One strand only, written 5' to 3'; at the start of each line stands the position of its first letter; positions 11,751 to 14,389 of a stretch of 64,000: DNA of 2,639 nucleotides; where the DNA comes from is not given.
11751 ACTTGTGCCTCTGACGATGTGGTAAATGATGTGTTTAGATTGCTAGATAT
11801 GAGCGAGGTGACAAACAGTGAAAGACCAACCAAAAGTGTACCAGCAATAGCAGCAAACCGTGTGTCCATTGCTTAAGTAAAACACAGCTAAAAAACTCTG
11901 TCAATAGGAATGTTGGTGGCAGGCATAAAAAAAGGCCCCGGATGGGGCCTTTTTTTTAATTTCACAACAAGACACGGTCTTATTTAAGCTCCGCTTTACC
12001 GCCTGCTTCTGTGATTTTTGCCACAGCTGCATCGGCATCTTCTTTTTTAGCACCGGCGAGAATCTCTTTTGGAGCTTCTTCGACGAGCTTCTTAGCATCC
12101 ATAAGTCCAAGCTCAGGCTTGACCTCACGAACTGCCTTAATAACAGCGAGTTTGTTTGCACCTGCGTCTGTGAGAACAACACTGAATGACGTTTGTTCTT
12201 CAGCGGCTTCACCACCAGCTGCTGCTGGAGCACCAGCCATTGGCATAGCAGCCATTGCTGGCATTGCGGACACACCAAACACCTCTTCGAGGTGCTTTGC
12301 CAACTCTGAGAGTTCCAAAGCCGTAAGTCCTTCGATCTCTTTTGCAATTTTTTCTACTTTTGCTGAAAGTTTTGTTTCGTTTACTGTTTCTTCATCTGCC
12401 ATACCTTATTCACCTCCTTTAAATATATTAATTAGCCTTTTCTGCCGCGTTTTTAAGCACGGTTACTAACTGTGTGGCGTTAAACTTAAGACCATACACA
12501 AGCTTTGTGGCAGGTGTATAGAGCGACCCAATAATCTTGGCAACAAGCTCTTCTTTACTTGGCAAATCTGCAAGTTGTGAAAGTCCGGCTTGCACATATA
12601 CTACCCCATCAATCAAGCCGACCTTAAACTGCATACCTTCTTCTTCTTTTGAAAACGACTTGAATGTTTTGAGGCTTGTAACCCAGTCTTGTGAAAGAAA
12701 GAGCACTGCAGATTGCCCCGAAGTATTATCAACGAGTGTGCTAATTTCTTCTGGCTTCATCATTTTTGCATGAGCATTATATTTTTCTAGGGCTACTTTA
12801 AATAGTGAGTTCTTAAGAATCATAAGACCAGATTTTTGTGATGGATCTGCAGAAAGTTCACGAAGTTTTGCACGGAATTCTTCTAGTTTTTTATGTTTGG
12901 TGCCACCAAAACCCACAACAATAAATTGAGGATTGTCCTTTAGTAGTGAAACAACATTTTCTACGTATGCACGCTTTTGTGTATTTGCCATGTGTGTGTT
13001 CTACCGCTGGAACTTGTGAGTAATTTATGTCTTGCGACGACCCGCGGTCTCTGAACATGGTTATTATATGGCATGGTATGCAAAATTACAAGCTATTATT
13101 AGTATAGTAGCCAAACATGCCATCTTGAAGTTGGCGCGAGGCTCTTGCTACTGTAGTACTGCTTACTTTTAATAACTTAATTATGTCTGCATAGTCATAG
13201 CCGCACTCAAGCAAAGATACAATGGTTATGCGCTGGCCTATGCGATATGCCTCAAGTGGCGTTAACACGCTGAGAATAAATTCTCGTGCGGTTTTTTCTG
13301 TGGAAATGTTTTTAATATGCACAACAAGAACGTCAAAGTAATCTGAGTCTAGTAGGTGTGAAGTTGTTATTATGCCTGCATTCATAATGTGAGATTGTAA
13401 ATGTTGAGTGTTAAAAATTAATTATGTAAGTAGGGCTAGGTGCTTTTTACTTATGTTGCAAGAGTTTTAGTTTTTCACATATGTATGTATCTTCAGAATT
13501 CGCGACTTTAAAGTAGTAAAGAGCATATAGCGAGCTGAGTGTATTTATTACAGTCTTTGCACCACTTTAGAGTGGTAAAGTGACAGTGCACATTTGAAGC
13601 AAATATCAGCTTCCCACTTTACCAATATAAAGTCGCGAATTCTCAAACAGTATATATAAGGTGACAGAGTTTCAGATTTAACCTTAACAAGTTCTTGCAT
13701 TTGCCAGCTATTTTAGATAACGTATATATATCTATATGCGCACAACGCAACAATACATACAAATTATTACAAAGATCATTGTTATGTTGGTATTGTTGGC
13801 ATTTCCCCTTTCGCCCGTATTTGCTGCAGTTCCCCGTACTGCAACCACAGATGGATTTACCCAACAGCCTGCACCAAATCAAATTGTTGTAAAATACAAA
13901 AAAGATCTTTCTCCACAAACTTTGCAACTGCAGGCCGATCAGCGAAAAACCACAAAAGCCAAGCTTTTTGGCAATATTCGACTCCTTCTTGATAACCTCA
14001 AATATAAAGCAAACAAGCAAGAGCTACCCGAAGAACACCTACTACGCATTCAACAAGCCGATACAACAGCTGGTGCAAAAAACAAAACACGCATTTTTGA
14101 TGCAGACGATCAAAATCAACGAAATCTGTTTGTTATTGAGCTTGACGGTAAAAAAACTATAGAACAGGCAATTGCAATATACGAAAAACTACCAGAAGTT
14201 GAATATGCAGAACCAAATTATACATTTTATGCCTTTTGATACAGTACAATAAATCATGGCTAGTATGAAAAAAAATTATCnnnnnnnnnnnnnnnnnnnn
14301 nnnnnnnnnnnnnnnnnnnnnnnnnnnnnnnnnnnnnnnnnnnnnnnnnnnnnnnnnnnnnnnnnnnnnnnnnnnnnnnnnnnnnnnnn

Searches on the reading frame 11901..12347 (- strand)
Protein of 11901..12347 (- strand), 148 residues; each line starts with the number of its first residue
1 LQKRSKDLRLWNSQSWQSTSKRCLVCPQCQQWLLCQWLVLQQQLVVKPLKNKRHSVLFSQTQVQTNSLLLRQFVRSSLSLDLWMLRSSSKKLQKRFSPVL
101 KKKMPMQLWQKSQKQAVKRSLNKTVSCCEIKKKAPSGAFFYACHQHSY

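Call 12: search_protein_families(library=pfam, max_evalue=0.1, proteins=[window:11901-12347:-])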
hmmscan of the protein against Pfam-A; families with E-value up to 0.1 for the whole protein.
window:11901-12347:- (148 aa): 1 family
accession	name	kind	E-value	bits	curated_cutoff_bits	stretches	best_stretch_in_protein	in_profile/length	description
PF03763.18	Remorin_C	-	0.032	14.4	29.7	1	90-133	16-56/107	Remorin, C-terminal region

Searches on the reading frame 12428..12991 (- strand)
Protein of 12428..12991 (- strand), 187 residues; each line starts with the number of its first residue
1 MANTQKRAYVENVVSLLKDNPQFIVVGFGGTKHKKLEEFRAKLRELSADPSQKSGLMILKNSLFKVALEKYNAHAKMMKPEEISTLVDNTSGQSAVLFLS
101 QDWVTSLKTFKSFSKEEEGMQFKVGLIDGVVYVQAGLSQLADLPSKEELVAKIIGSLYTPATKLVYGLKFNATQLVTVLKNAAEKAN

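Call 12: search_protein_families(library=pfam, max_evalue=0.1, proteins=[window:12428-12991:-])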
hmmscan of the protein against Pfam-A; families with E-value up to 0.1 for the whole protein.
window:12428-12991:- (187 aa): 2 families
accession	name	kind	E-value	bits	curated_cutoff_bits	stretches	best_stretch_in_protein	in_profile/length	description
PF00466.25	Ribosomal_L10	-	6.6e-15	55.4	22.8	1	1-115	1-100/100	Ribosomal protein L10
PF14193.11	DUF4315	-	0.085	13.3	27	0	163-185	40-62/79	Domain of unknown function (DUF4315)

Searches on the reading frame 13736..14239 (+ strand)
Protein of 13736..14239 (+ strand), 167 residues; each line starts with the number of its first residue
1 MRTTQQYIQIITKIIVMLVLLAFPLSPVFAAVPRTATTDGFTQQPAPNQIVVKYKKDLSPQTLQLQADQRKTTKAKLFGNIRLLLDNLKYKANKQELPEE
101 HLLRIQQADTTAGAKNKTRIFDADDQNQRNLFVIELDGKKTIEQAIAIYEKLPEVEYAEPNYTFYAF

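Call 12: search_protein_families(library=pfam, max_evalue=0.1, proteins=[window:13736-14239:+])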
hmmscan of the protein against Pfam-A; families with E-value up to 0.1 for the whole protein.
window:13736-14239:+ (167 aa): 2 families
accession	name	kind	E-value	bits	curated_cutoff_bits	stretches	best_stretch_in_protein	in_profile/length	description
PF22148.1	Fervidolysin_NPro-like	-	2.4e-11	44.3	21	2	128-161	48-81/81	Fervidolysin N-terminal prodomain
PF16361.10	Peptidase_S8_N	-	0.086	13.8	30.5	0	132-164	67-99/142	N-terminal of Subtilase family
